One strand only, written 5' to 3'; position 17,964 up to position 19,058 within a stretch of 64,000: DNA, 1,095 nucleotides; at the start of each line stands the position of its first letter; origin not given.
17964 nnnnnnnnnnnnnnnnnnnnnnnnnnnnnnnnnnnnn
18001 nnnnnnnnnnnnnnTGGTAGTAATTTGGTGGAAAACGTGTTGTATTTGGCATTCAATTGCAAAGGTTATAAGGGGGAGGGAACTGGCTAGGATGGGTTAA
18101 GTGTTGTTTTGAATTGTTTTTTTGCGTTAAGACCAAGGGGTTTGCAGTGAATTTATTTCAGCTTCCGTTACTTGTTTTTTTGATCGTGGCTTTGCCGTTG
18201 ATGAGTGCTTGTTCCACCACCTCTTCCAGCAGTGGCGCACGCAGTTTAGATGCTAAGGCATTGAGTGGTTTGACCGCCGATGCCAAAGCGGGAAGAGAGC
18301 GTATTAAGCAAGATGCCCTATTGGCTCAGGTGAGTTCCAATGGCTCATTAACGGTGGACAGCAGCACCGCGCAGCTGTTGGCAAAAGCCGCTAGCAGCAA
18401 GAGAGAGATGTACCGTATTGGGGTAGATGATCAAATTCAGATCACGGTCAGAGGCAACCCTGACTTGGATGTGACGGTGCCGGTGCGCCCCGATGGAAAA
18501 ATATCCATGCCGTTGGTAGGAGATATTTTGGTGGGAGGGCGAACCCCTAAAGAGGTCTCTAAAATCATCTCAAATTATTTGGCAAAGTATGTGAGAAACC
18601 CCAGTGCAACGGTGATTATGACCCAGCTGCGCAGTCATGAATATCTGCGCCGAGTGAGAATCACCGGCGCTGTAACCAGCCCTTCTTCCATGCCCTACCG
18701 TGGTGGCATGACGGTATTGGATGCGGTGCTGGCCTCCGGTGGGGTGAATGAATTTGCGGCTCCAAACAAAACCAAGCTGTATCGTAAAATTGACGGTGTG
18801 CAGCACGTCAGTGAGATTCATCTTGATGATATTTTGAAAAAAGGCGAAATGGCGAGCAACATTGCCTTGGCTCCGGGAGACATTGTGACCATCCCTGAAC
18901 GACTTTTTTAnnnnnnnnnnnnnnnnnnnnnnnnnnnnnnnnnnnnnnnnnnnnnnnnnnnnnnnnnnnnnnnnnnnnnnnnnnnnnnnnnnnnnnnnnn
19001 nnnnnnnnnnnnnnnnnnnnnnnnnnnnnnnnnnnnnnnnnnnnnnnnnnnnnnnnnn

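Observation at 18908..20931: Two-gene operon: REC-domain protein with TM helix and a large C-terminal (likely periplasmic) domain, coupled to a CxxC zinc-ribbon protein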

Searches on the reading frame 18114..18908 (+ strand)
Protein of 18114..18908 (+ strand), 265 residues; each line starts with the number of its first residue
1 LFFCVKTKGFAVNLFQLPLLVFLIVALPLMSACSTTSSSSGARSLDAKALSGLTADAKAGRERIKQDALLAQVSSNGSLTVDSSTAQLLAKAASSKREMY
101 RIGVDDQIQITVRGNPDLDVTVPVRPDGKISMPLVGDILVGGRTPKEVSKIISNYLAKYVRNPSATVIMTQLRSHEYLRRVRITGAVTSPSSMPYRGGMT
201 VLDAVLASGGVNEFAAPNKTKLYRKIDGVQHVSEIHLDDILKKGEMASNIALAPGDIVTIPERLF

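Call 3: search_protein_families(library=pfam, proteins=[window:18114-18908:+], max_evalue=1)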
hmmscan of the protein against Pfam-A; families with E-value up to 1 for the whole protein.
window:18114-18908:+ (265 aa): 4 families
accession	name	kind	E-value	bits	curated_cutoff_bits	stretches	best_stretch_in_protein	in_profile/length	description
PF02563.21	Poly_export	-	1.8e-23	82.9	28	1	97-169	4-76/77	Polysaccharide biosynthesis/export protein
PF10531.15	SLBB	-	6.4e-11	42.4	27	1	180-225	1-46/55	SLBB domain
PF22461.2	SLBB_2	-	4.2e-10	40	27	1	180-260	2-79/79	SLBB domain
PF00227.31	Proteasome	-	0.15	12.2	22.4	1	49-100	49-103/189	Proteasome subunit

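Call 4: search_protein_families(library=ncbifam, proteins=[window:18114-18908:+], max_evalue=1)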
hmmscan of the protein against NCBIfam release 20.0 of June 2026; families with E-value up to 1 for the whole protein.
window:18114-18908:+ (265 aa): 7 families
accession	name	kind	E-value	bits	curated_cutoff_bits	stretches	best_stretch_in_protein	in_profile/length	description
TIGR03027.2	pepcterm_export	equivalog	1.2e-56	191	180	1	99-265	2-169/169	XrtA/PEP-CTERM system exopolysaccharide export protein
TIGR03028.1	EpsE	equivalog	5.1e-22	78.4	262.65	1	100-260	2-159/239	polysaccharide export protein EpsE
NF011658.0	PRK15078.1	subfamily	9.4e-19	67.4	333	1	96-261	81-250/380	polysaccharide export protein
NF041843.1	EpsY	equivalog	3.2e-18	65.7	320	1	95-260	48-210/211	exopolysaccharide export protein EpsY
TIGR02976.1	phageshock_pspB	equivalog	0.026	14.8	51.7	1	15-66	6-60/75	envelope stress response membrane protein PspB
NF005733.0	PRK07558.1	equivalog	0.032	14.4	85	1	148-166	25-43/75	F0F1 ATP synthase subunit C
NF006993.0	PRK09458.1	equivalog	0.098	13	90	1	13-65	4-59/75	envelope stress response membrane protein PspB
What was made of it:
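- Checked: Neighbour: the convergent gene at 18114..18911 (+) is a Poly_export/SLBB protein that reaches the TIGR03027 cutoff (191 bits vs 180; calls 3, 4).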
